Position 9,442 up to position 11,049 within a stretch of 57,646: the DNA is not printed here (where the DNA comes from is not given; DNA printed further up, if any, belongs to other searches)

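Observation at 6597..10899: Mycobacterial-type DPA (lipid-linked arabinofuranose donor) operon fused in operon with a VanZ-like membrane protein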

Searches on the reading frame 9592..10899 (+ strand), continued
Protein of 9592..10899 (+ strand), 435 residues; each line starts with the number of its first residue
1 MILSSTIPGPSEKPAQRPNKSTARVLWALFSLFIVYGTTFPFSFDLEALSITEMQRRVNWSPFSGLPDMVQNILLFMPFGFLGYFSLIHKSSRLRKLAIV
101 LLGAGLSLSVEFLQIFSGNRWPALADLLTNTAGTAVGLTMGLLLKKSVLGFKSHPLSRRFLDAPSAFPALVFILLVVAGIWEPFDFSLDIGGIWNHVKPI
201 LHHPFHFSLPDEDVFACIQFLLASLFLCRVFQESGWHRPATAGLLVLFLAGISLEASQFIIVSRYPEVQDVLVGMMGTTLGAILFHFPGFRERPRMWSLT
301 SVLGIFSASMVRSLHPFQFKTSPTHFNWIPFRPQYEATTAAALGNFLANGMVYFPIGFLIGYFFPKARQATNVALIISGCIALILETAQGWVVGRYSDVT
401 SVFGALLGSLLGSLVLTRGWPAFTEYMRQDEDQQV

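Call 66: search_protein_families(library=pfam, proteins=[L029:5288-6778:-, L041:13980-15779:+, L041:11181-13823:-, L033:8215-10038:-, L033:11345-13048:+, L044:11377-12438:-, L044:7233-8537:-, L016:8764-10062:-, L016:7649-8767:-, L047:3311-5158:-], max_evalue=0.001)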
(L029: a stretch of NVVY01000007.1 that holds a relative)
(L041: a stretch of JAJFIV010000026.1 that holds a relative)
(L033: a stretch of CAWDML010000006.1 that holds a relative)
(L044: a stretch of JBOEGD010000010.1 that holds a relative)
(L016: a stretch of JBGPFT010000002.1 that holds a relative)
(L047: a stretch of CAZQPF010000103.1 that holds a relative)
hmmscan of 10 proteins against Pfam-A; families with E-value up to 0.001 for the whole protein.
L029:5288-6778:- (496 aa): 2 families
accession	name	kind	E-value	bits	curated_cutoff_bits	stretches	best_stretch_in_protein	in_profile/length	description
PF02518.31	HATPase_c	-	1e-17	65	26.4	1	388-492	2-110/111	Histidine kinase-, DNA gyrase B-, and HSP90-like ATPase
PF13581.12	HATPase_c_2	-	4.9e-05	23.8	27.4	1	392-467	36-110/127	Histidine kinase-like ATPase domain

L041:13980-15779:+ (599 aa): 23 families
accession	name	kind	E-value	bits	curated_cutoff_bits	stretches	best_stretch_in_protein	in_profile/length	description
PF00005.33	ABC_tran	-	4.2e-51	173.6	25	2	22-150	2-137/137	ABC transporter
PF13304.12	AAA_21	-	6.3e-19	69.6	27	1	35-60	3-34/304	AAA domain, putative AbiEii toxin, Type IV TA system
PF16326.10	ABC_tran_CTD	-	4.1e-13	49.8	32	1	523-591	1-68/69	ABC transporter C-terminal domain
PF02463.25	SMC_N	-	4.4e-12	46.3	40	0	293-360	12-75/220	RecF/RecN/SMC N terminal domain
PF13555.12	AAA_29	-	4.3e-09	36.4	27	1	21-59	12-50/61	P-loop containing region of AAA domain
PF13401.12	AAA_22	-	8.7e-09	36.2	27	0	34-160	8-104/130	AAA domain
PF13191.12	AAA_16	-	2.6e-08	35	32.6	1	312-451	26-158/167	AAA ATPase domain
PF05729.18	NACHT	-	2.5e-06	27.9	26.7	0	33-59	2-28/167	NACHT domain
PF13175.12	AAA_15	-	3e-06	27.6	32.1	0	29-56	22-48/374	AAA ATPase domain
PF13476.12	AAA_23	-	3.4e-06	28.3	27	0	315-330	24-39/201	AAA domain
PF13604.12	AAA_30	-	6.8e-06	26.4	27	0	314-460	22-123/191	AAA domain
PF02367.23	TsaE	-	5.8e-05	23.5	26.6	0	298-334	9-45/128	Threonylcarbamoyl adenosine biosynthesis protein TsaE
PF07728.20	AAA_5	-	6.7e-05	23.4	22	0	34-59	2-25/139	AAA domain (dynein-related subfamily)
PF03193.22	RsgA_GTPase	-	0.00014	22.2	30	0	30-53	106-128/174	RsgA GTPase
PF00004.35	AAA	-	0.00015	22.6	21.2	0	315-334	3-22/131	ATPase family associated with various cellular activities (AAA)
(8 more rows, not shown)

L041:11181-13823:- (880 aa): 8 families
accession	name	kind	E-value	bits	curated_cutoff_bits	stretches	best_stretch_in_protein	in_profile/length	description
PF02518.31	HATPase_c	-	1.7e-28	99.7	26.4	1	582-694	1-107/111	Histidine kinase-, DNA gyrase B-, and HSP90-like ATPase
PF00072.30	Response_reg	-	2.2e-27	95.9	30.2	1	725-838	1-110/111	Response regulator receiver domain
PF08447.18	PAS_3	-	5.1e-26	91.2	25.6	1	203-289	4-89/89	PAS fold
PF13426.13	PAS_9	-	1e-25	90.4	27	3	64-164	3-102/103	PAS domain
PF00989.32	PAS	-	6.8e-23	81.3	22.6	3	179-292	2-113/113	PAS fold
PF00512.31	HisKA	-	2.8e-22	79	26.9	1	470-535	1-66/66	His Kinase A (phospho-acceptor) domain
PF08448.16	PAS_4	-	6.9e-18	65.3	23.1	1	63-166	6-108/110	PAS fold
PF13188.13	PAS_8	-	1.7e-09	37.7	21.8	1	307-359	1-52/65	PAS domain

L033:8215-10038:- (607 aa): 0 families

L033:11345-13048:+ (567 aa): 4 families
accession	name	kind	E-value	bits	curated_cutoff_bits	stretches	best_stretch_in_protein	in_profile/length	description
PF00069.31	Pkinase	-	4.7e-49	167.6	31.7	1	16-231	1-204/263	Protein kinase domain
PF07714.23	PK_Tyr_Ser-Thr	-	1e-27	97.5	23.1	1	20-236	5-217/258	Protein tyrosine and serine/threonine kinase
PF01636.29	APH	-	8e-07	29.5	23.2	1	116-173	148-205/239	Phosphotransferase enzyme family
PF17667.7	Pkinase_fungal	-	0.00096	18.4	24.1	0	129-207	300-376/387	Fungal protein kinase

L044:11377-12438:- (353 aa): 1 family
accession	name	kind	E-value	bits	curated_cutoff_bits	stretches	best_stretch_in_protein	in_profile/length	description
PF01075.23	Glyco_transf_9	-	2e-16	60.5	22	1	111-323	2-218/247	Glycosyltransferase family 9 (heptosyltransferase)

L044:7233-8537:- (434 aa): 1 family
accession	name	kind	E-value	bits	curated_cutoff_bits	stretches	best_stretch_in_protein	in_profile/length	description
PF04041.19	Glyco_hydro_130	-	9.9e-05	21.9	26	0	164-241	73-147/320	beta-1,4-mannooligosaccharide phosphorylase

L016:8764-10062:- (432 aa): 0 families

L016:7649-8767:- (372 aa): 3 families
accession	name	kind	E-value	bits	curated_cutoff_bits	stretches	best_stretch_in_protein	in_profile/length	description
PF00712.24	DNA_pol3_beta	-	2.7e-25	89.3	24.4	1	1-119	1-120/120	DNA polymerase III beta subunit, N-terminal domain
PF02767.21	DNA_pol3_beta_2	-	4.2e-21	75.8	27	1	132-242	5-116/116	DNA polymerase III beta subunit, central domain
PF02768.20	DNA_pol3_beta_3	-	3.9e-20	72.3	27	1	245-356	2-112/121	DNA polymerase III beta subunit, C-terminal domain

L047:3311-5158:- (615 aa): 5 families
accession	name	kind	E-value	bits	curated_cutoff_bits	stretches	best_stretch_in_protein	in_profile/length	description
PF00005.33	ABC_tran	-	3e-32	112.5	25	1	382-536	1-137/137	ABC transporter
PF02463.25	SMC_N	-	1.2e-09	38.4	40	1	392-576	24-209/220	RecF/RecN/SMC N terminal domain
PF13555.12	AAA_29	-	2.8e-07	30.6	27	1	389-420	19-50/61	P-loop containing region of AAA domain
PF00664.28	ABC_membrane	-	5.3e-06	26.7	28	1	91-314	40-267/274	ABC transporter transmembrane region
PF13476.12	AAA_23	-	0.00056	21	27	1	383-418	13-45/201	AAA domain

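Call 83: search_protein_representatives(protein=window:9592-10899:+)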
Query: 435 residues. Proteins with E-value up to 0.001 (for the whole library): 3943; up to 1e-10: 825; up to 1e-30: 105. The best 150 are listed.
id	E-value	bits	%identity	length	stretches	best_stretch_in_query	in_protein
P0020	9.5e-149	512.8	56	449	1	19-435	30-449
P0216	8.1e-91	321.8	42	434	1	18-419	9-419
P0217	2.8e-82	293.7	42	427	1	18-427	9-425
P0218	9.6e-76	272.2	37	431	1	20-429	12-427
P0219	1.6e-74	268.2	38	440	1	13-430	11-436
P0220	3.7e-72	260.4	37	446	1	17-429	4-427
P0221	1.9e-71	258.1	36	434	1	19-431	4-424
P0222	4.3e-67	243.7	36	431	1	16-417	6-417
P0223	6.4e-67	243.1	37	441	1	20-430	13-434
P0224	3.3e-64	234.2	35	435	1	19-427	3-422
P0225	1.3e-62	228.9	36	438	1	16-429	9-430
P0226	3.0e-62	227.7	35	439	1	25-416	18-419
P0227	1.3e-60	222.3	34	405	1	29-413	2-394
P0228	6.6e-60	220.0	37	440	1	23-416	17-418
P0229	1.1e-58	215.9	37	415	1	26-419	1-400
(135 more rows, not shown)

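Call 84: find_related_loci(query=A2, collection=metagenome_contigs, flank=8000)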
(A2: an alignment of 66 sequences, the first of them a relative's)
Query A2 (435 aa) in metagenome_contigs; peptide patterns used: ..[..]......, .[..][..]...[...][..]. (x = any residue, [..] = any of these).
600 stretches matched a pattern (row limit reached: there are more); 131 encode a relative of the query (tblastn E <= 1e-3); the best 80 are kept; 80 distinct loci.
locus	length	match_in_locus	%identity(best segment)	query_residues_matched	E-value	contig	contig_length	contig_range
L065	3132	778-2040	55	20-435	4e-159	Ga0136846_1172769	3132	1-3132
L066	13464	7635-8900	55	17-435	5e-137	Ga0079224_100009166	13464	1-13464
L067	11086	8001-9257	53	22-435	1e-134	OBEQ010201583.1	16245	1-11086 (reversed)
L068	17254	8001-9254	50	19-430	2e-129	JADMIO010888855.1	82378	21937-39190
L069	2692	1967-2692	60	3-238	2e-92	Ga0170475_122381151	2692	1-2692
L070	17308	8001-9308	53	7-435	2e-149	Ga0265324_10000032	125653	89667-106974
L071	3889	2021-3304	38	11-435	9e-81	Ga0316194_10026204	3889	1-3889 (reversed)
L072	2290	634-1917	38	11-435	3e-83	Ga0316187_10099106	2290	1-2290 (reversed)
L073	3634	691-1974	38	11-435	6e-81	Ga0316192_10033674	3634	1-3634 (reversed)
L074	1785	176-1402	36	16-414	1e-73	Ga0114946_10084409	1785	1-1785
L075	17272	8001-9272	37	20-427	2e-69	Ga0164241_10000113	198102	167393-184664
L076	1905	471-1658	36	25-412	7e-68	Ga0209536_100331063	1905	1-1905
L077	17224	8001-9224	34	13-414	6e-62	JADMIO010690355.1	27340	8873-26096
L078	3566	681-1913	33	23-431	5e-59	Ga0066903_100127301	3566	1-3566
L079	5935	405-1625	33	19-415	2e-58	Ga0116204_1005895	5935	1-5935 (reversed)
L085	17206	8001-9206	33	23-413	2e-53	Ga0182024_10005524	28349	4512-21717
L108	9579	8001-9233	33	31-430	8e-47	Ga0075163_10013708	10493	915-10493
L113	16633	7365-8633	31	24-412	6e-45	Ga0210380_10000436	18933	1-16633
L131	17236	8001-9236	28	25-427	2e-38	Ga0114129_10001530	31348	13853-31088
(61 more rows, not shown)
